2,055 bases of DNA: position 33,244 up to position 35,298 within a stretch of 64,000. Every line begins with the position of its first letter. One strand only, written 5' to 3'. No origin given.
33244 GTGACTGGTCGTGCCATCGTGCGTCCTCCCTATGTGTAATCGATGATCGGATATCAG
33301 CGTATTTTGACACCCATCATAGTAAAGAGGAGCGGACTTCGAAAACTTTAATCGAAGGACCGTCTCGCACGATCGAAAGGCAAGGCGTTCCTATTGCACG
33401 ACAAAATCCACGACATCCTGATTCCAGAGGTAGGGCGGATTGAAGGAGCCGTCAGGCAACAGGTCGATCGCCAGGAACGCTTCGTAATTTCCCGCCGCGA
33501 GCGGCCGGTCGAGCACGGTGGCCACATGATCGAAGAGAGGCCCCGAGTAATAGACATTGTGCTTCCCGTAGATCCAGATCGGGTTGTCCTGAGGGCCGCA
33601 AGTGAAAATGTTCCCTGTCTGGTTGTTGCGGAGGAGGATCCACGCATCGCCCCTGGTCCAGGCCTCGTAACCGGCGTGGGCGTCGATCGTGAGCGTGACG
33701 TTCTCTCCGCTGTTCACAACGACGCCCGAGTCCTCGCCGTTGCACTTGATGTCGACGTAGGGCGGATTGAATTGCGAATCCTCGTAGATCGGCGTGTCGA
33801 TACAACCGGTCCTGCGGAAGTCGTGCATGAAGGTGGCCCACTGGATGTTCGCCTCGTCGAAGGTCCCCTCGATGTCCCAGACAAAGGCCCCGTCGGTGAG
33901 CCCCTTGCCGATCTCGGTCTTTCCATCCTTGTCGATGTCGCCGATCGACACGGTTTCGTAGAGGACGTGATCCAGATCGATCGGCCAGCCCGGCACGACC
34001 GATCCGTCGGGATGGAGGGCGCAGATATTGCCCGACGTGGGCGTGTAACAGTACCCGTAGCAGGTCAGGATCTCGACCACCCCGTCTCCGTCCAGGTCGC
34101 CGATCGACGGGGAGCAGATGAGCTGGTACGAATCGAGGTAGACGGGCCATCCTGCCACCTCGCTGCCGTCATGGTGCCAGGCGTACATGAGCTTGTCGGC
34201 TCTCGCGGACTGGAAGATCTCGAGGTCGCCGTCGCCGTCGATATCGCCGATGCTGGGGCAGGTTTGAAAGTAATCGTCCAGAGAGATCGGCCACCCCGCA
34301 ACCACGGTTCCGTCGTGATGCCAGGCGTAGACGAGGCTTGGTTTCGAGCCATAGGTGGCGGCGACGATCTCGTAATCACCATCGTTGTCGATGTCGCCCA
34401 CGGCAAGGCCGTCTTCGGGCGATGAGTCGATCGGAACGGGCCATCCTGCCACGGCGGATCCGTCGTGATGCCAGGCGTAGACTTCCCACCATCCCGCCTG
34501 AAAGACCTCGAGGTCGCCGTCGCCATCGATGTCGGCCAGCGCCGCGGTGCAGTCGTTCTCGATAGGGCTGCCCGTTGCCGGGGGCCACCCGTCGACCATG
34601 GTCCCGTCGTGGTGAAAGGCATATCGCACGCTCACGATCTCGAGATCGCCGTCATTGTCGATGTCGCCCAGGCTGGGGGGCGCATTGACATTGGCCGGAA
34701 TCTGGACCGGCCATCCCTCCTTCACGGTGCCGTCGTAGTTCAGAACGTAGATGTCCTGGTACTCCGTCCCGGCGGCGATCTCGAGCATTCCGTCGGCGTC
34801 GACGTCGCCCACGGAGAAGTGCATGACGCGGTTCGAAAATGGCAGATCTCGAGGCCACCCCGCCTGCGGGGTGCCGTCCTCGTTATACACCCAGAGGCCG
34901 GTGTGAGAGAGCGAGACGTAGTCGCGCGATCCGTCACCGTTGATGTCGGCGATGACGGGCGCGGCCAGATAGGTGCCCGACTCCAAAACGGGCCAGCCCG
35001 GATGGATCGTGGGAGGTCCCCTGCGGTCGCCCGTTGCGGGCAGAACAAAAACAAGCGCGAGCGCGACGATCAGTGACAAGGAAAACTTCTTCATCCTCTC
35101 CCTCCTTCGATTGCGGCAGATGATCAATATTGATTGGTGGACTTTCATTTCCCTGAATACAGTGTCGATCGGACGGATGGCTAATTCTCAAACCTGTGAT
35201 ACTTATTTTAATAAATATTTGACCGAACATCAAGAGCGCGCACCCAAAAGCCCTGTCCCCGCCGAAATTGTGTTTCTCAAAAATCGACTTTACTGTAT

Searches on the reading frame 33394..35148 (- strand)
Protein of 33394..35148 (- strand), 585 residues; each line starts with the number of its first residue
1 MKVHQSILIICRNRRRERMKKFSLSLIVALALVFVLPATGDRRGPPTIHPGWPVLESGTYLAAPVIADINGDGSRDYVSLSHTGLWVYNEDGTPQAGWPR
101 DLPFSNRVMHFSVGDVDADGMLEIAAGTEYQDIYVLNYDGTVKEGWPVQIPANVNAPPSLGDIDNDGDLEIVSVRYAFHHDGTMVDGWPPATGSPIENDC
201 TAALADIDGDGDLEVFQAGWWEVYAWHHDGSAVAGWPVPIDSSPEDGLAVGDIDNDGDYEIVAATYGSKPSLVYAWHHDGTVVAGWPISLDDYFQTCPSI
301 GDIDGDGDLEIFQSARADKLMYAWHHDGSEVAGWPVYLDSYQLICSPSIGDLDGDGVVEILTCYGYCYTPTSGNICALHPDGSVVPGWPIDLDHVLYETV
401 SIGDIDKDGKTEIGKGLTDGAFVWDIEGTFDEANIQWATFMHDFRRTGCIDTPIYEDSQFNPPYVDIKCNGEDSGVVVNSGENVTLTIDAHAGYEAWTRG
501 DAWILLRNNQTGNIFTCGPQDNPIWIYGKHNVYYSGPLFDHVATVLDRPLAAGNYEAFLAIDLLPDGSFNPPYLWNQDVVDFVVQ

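Call 25: search_protein_families(library=pfam, proteins=[window:33394-35148:-], max_evalue=0.001)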
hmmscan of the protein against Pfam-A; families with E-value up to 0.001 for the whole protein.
window:33394-35148:- (585 aa): 2 families
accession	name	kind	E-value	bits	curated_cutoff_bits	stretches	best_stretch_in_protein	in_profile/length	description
PF13517.12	FG-GAP_3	-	1.2e-35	122.3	26.9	4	68-125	1-60/61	FG-GAP-like repeat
PF01839.29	FG-GAP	-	6.7e-17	61.4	22.1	0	248-268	5-25/37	FG-GAP repeat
